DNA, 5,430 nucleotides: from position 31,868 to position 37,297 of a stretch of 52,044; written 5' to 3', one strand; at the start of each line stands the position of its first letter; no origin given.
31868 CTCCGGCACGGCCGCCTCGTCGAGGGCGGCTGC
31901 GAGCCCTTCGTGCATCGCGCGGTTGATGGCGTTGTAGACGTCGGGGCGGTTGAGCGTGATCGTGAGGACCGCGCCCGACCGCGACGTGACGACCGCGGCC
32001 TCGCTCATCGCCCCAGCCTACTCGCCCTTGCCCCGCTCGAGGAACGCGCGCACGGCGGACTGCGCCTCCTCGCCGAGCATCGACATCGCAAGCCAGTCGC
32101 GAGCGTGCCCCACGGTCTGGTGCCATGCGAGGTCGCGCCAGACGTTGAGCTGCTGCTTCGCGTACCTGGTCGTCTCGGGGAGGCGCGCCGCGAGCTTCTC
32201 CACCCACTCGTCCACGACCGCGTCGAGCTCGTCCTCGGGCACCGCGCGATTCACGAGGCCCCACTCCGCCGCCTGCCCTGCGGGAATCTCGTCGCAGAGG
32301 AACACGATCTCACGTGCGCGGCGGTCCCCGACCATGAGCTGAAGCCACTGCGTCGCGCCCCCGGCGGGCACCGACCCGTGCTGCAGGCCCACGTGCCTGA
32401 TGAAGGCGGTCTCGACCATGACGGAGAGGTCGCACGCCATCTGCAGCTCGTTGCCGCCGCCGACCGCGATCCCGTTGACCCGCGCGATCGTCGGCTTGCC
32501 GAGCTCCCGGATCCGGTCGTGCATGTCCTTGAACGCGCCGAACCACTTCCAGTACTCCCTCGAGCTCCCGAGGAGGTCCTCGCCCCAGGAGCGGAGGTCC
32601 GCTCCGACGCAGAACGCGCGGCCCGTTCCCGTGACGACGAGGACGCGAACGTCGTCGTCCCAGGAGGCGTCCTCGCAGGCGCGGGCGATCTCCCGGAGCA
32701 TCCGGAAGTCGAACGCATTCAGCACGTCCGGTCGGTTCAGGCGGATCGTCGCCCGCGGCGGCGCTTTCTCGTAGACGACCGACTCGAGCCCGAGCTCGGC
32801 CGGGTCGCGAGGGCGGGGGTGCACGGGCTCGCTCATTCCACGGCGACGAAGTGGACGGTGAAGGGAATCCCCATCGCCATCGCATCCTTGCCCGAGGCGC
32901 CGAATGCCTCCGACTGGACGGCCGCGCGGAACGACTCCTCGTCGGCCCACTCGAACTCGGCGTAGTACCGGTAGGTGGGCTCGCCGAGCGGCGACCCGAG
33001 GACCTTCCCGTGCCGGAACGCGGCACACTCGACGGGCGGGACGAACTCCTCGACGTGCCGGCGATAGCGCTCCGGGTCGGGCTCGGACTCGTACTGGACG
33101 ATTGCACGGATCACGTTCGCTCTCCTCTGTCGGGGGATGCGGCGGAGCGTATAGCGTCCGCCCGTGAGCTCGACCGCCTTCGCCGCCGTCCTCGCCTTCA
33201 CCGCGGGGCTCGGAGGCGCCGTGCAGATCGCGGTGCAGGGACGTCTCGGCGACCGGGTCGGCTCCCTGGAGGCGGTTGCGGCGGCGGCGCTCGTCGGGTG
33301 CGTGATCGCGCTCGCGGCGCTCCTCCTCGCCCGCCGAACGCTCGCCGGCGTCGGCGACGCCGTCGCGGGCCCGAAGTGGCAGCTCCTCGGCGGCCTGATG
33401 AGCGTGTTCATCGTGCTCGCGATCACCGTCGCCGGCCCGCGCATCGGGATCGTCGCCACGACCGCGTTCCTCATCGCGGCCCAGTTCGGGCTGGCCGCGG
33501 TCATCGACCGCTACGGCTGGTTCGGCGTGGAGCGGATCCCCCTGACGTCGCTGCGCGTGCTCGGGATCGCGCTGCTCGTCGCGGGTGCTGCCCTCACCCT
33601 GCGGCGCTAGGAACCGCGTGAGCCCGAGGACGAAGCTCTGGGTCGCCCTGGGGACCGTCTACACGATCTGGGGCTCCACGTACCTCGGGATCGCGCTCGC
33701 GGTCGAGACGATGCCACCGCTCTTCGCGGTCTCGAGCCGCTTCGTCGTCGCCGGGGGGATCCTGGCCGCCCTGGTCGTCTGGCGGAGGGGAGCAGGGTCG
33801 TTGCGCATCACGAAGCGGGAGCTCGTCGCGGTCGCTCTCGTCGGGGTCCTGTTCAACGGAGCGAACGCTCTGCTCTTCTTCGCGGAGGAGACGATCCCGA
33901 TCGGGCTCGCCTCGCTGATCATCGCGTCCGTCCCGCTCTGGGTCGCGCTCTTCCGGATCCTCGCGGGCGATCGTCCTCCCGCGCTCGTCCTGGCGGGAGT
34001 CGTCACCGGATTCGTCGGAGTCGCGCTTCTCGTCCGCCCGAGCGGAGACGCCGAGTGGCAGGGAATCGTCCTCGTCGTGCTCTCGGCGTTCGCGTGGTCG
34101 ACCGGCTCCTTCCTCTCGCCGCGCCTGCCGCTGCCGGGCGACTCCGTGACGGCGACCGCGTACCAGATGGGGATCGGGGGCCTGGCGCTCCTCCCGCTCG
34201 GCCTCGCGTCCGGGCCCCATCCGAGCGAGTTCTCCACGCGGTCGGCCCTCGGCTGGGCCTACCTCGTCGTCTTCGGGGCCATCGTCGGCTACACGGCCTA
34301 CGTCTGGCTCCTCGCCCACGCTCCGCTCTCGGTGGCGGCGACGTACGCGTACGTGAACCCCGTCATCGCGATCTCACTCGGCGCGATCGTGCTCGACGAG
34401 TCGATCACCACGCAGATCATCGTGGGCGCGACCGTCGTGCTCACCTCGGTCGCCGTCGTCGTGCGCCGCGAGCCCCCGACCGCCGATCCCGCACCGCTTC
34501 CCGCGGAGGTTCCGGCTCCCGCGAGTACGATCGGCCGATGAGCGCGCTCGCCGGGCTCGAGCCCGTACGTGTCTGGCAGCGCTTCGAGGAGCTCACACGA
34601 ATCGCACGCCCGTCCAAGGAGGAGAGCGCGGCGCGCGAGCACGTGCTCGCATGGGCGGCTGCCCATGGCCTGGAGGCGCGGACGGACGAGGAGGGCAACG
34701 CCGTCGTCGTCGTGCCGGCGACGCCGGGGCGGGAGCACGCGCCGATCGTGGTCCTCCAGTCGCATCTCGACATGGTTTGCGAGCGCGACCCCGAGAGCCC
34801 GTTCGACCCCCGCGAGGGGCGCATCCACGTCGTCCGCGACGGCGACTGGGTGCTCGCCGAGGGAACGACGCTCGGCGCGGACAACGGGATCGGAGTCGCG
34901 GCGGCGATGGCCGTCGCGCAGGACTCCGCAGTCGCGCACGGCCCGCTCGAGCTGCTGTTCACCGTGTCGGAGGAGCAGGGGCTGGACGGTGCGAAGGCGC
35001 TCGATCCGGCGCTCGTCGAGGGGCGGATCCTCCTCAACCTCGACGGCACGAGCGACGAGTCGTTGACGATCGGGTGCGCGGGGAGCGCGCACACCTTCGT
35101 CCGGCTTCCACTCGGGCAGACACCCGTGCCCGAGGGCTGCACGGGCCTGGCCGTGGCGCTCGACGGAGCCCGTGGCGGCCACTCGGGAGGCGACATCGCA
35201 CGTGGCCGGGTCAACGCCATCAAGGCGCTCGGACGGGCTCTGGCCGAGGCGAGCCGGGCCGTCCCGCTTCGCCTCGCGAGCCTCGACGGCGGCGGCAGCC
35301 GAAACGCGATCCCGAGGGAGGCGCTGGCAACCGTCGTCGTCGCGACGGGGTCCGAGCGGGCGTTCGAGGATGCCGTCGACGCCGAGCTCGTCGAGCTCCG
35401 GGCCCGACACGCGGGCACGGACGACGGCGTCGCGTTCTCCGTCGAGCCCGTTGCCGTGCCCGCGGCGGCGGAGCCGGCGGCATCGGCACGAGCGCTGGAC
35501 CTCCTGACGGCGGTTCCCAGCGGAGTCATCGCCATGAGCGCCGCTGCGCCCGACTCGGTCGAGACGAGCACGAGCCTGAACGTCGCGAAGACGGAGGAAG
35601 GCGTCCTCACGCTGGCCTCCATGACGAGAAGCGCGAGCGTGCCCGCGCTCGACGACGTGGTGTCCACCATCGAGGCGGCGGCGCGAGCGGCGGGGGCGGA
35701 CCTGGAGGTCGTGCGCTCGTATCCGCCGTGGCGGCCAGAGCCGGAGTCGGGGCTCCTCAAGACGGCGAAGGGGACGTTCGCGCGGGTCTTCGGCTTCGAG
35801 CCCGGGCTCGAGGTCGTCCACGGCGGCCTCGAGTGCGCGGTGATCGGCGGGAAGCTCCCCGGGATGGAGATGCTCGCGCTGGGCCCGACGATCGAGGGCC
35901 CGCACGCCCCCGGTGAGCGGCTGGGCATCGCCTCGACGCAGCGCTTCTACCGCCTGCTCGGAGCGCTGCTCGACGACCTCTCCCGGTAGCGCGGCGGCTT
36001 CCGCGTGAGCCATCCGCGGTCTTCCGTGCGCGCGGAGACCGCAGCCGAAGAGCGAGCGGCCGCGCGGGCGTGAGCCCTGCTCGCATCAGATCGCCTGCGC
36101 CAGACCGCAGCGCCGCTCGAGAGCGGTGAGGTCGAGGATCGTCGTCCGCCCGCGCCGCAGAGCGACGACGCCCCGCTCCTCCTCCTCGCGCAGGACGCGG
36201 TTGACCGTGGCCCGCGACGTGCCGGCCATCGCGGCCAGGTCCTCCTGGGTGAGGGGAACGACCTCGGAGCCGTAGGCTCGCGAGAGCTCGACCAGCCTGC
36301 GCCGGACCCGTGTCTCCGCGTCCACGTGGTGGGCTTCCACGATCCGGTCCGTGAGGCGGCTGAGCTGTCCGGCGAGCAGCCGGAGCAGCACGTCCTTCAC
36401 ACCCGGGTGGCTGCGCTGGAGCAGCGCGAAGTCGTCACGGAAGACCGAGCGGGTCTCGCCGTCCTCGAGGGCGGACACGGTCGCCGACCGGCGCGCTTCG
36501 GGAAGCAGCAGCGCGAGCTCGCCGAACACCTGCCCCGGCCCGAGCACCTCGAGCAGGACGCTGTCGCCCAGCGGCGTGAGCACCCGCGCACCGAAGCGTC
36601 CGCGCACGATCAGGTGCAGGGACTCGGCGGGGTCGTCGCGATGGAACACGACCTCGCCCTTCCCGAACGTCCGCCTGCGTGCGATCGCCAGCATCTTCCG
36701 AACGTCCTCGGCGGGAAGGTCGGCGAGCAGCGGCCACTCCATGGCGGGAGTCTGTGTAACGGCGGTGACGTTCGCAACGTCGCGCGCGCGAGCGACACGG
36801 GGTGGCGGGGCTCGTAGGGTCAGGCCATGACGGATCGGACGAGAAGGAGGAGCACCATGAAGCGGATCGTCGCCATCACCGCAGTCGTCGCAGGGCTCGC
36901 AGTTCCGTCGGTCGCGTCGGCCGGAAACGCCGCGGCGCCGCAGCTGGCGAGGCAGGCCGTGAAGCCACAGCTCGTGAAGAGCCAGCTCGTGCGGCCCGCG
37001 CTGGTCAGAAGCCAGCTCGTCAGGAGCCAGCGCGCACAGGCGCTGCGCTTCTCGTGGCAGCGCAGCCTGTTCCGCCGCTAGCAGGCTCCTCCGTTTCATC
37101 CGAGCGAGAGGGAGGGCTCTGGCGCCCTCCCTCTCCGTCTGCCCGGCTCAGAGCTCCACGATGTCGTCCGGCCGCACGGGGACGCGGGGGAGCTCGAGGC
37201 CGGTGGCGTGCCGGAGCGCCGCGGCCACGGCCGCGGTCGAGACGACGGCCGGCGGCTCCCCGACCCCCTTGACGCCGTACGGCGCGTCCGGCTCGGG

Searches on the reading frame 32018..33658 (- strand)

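Call 22: search_protein_families(library=pfam, proteins=[window:32018-33658:-], max_evalue=0.00001)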
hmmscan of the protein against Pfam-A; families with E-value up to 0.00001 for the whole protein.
window:32018-33658:- (546 aa): 2 families
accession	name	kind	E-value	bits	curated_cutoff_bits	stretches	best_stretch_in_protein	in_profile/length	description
PF00378.25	ECH_1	-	8.1e-48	163.4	27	1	303-544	7-245/251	Enoyl-CoA hydratase/isomerase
PF16113.10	ECH_2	-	4.6e-25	89.3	27.2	1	304-491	3-190/335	Enoyl-CoA hydratase/isomerase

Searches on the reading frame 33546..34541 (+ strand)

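Call 22: search_protein_families(library=pfam, proteins=[window:33546-34541:+], max_evalue=0.00001)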
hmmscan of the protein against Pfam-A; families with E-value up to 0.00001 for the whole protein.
window:33546-34541:+ (331 aa): 1 family
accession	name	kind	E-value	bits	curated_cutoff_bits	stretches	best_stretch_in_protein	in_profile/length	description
PF00892.27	EamA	-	4.9e-33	114.7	28.2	2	172-306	2-134/135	EamA-like transporter family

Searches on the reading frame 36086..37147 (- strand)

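Call 24: search_protein_families(library=pfam, proteins=[window:36086-37147:-], max_evalue=0.00001)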
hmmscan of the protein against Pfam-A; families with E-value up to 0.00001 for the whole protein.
window:36086-37147:- (353 aa): 2 families
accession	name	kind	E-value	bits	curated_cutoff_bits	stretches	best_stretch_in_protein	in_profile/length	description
PF00027.35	cNMP_binding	-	8.8e-19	67.7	27.5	1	159-243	2-85/89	Cyclic nucleotide-binding domain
PF13545.12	HTH_Crp_2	-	8.6e-17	61.3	27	1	280-345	2-69/70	Crp-like helix-turn-helix domain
